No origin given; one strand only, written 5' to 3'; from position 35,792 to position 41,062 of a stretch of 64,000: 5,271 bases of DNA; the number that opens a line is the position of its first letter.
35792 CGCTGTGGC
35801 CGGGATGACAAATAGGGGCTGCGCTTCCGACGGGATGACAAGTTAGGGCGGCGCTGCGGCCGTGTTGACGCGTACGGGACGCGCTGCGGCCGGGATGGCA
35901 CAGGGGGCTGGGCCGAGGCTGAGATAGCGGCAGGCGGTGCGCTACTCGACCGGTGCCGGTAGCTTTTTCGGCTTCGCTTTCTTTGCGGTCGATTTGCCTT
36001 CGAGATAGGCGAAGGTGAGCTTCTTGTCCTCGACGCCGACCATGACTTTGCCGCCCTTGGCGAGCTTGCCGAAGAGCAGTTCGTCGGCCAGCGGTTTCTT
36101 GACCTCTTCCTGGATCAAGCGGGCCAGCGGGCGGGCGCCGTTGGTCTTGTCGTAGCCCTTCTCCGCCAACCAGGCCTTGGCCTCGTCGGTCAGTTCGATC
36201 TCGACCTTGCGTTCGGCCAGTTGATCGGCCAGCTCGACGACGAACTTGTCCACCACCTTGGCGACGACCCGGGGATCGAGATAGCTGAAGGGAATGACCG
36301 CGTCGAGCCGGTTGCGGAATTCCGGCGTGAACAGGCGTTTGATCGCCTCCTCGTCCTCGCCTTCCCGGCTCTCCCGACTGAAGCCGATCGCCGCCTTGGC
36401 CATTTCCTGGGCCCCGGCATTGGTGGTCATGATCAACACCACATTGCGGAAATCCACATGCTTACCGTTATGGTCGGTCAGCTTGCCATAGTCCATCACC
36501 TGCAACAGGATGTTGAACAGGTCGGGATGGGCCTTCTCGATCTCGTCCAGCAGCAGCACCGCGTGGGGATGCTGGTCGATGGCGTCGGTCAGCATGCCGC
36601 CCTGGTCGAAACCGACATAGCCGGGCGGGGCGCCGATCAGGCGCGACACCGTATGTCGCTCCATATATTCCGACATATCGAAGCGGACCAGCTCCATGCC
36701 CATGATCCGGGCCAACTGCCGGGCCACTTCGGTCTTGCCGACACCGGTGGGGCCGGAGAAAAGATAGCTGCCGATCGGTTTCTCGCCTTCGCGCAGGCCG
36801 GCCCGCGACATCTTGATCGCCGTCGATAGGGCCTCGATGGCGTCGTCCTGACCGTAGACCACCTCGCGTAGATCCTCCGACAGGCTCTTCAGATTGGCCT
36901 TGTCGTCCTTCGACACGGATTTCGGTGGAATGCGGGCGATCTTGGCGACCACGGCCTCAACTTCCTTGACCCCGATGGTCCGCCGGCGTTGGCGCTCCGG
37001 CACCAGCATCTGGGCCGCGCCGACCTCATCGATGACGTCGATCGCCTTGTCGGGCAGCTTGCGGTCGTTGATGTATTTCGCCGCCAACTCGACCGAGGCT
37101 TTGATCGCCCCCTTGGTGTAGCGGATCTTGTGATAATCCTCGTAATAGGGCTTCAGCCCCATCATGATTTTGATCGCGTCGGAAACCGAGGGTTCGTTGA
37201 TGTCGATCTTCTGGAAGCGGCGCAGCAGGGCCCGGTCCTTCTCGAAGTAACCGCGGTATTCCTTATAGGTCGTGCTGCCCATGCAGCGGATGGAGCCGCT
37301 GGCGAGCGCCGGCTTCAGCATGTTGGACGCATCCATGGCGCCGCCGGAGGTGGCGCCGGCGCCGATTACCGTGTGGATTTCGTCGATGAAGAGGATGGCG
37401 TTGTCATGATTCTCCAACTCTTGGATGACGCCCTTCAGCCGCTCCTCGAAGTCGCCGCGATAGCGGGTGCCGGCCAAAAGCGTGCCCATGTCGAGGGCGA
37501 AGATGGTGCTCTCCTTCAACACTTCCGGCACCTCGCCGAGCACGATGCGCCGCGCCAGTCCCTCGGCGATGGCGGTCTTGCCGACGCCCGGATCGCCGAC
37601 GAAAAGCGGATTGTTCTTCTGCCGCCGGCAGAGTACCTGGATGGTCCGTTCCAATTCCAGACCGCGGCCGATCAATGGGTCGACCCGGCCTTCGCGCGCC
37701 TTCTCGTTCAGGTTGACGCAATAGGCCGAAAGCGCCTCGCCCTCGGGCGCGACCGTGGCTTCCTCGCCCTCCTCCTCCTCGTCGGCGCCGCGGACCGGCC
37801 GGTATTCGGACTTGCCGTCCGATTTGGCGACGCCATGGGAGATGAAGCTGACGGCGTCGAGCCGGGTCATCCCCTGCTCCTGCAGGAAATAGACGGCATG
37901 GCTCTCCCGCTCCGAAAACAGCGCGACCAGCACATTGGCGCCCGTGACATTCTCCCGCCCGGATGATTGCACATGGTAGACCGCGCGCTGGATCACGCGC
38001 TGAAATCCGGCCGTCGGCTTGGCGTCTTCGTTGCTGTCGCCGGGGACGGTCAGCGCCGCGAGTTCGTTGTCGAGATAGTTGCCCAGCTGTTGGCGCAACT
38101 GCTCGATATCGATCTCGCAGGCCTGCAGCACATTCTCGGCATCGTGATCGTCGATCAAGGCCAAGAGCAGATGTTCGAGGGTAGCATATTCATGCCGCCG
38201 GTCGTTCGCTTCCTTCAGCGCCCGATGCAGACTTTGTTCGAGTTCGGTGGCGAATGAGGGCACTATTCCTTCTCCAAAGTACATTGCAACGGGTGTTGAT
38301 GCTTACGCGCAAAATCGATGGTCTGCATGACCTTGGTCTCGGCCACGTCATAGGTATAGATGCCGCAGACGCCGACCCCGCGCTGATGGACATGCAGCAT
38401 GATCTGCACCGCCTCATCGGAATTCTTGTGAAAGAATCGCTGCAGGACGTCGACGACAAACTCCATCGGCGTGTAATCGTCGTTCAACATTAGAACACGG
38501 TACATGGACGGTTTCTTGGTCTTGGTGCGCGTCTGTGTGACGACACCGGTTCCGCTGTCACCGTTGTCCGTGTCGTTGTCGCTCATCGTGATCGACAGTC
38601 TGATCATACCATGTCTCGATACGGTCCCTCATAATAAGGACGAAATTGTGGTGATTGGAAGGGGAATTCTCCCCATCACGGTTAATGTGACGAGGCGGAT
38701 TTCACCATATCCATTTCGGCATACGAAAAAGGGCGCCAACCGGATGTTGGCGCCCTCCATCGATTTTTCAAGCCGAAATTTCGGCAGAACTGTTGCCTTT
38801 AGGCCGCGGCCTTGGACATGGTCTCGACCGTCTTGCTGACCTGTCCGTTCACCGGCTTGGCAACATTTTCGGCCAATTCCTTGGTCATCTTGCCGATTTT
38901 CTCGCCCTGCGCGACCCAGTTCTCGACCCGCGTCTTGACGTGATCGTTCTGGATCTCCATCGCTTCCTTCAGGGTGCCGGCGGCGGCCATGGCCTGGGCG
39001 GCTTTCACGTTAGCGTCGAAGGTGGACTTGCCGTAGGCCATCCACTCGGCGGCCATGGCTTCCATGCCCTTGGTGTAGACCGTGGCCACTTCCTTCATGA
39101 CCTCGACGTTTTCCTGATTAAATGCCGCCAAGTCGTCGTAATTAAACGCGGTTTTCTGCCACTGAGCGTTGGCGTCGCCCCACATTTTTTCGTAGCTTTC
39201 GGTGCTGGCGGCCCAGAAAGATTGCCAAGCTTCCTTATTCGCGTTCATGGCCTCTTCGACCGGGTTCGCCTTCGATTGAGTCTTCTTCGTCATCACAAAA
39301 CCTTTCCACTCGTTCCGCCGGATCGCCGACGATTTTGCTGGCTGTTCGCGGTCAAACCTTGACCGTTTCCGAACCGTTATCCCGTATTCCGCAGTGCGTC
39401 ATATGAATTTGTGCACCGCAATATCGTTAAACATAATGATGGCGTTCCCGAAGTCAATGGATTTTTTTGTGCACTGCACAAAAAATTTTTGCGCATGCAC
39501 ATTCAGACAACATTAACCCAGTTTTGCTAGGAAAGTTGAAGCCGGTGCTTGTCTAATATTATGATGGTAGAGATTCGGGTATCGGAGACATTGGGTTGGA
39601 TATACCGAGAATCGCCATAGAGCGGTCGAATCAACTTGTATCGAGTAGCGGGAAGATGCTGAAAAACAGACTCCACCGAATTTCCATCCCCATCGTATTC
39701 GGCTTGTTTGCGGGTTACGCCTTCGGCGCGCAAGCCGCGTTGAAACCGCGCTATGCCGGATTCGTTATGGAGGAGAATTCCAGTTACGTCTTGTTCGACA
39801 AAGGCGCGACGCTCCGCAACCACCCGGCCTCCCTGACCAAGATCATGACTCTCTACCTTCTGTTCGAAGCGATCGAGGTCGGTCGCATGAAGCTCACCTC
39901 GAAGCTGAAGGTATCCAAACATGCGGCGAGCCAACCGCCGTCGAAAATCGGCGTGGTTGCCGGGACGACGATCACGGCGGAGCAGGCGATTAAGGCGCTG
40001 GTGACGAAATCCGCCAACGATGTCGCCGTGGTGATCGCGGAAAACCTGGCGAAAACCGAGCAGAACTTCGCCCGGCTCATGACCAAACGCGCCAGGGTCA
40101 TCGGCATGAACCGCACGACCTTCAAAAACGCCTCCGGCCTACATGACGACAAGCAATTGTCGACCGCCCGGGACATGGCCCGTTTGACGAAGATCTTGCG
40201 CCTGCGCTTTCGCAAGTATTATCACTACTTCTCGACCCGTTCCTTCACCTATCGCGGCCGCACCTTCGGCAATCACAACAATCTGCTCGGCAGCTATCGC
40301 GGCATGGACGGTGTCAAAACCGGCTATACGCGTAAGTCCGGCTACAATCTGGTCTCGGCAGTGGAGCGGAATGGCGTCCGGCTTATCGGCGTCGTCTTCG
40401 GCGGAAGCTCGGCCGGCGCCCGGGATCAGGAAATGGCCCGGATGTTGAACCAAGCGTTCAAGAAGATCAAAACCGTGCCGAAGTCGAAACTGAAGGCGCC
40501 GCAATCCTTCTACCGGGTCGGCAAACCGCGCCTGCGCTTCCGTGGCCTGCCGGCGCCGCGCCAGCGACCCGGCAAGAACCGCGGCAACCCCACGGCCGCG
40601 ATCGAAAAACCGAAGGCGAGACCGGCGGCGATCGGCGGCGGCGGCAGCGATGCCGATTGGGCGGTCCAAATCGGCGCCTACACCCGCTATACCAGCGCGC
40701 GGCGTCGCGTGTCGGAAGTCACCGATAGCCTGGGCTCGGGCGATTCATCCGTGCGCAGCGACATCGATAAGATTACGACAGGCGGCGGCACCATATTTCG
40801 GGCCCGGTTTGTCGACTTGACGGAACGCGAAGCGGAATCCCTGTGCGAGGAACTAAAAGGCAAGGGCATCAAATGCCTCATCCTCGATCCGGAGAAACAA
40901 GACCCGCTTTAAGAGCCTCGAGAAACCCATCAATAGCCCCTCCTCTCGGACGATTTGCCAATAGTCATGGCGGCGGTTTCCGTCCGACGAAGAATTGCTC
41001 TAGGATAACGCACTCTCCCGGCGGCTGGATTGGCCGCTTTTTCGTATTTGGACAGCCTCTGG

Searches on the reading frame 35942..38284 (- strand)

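Call 3: search_protein_families(library=pfam, proteins=[window:35942-38284:-], max_evalue=0.01)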
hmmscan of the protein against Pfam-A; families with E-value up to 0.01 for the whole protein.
window:35942-38284:- (780 aa): 28 families (the best 25 are shown)
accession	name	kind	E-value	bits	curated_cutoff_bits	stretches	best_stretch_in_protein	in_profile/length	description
PF07724.20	AAA_2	-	4.2e-62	209.5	27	1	502-662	1-165/166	AAA domain (Cdc48 subfamily)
PF00004.35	AAA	-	4e-28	98.9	21.2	2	227-359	2-125/131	ATPase family associated with various cellular activities (AAA)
PF10431.15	ClpB_D2-small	-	4.7e-27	94.3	21.9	1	669-749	1-81/81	C-terminal, D2-small domain, of ClpB protein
PF17871.7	AAA_lid_9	-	1.2e-25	89.9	22.8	1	366-469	1-101/104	AAA lid domain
PF07728.20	AAA_5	-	2.4e-18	66.9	22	1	508-625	3-125/139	AAA domain (dynein-related subfamily)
PF02861.25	Clp_N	-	2.4e-12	47.3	20.7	1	22-71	1-52/53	Clp amino terminal domain, pathogenicity island component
PF13401.12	AAA_22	-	1.3e-11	45.3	27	2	506-602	7-111/130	AAA domain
PF00158.32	Sigma54_activat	-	7.1e-10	39.3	20.2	1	506-630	24-150/168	Sigma-54 interaction domain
PF13191.12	AAA_16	-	1.3e-08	36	32.6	1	203-247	1-48/167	AAA ATPase domain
PF05496.18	RuvB_N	-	9.5e-08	32.4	27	0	477-532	10-61/159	Holliday junction DNA helicase RuvB P-loop domain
PF13238.12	AAA_18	-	7.6e-07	30.1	29.4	0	509-536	3-27/128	AAA domain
PF07726.17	AAA_3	-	7.6e-06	26.3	27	1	508-622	3-110/131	ATPase family associated with various cellular activities (AAA)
PF05621.17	TniB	-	8.1e-06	25.8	22.4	1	212-362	24-184/189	Bacterial TniB protein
PF13173.12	AAA_14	-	1.2e-05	25.7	27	0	233-320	12-88/129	AAA domain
PF01078.27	Mg_chelatase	-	1.8e-05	24.7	20.3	0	506-547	24-64/207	Magnesium chelatase, subunit ChlI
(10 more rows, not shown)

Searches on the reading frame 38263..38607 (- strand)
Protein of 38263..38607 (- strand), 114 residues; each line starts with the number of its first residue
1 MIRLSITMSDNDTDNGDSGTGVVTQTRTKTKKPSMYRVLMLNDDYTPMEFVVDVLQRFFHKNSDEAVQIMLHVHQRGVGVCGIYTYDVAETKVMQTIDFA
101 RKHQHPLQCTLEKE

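Call 29: search_protein_families(library=pfam, proteins=[window:38263-38607:-], max_evalue=0.00001)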
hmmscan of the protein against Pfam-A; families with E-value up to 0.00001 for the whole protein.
window:38263-38607:- (114 aa): 1 family
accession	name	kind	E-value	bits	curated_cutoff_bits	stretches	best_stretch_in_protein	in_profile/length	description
PF02617.22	ClpS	-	4e-37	126.3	23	1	31-110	1-80/80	ATP-dependent Clp protease adaptor protein ClpS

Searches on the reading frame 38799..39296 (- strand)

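Call 29: search_protein_families(library=pfam, proteins=[window:38799-39296:-], max_evalue=0.00001)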
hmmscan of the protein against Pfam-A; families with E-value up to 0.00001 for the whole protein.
window:38799-39296:- (165 aa): 1 family
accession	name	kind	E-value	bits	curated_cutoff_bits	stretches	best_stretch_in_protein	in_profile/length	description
PF09361.15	Phasin_2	-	4.8e-21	75.3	24.9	1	55-153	2-100/100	Phasin protein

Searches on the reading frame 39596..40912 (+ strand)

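Call 30: search_protein_families(library=pfam, proteins=[window:39596-40912:+], max_evalue=0.00001)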
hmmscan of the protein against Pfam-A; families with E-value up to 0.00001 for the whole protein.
window:39596-40912:+ (438 aa): 3 families
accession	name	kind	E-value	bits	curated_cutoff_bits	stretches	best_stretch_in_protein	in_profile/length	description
PF00768.25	Peptidase_S11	-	4e-51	174.2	27.6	1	56-271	16-238/239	D-alanyl-D-alanine carboxypeptidase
PF13354.11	Beta-lactamase2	-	7.5e-08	32.4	22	1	71-199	17-144/214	Beta-lactamase enzyme family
PF05036.18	SPOR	-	2.3e-06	28.3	21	0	353-429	3-74/76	SPOR domain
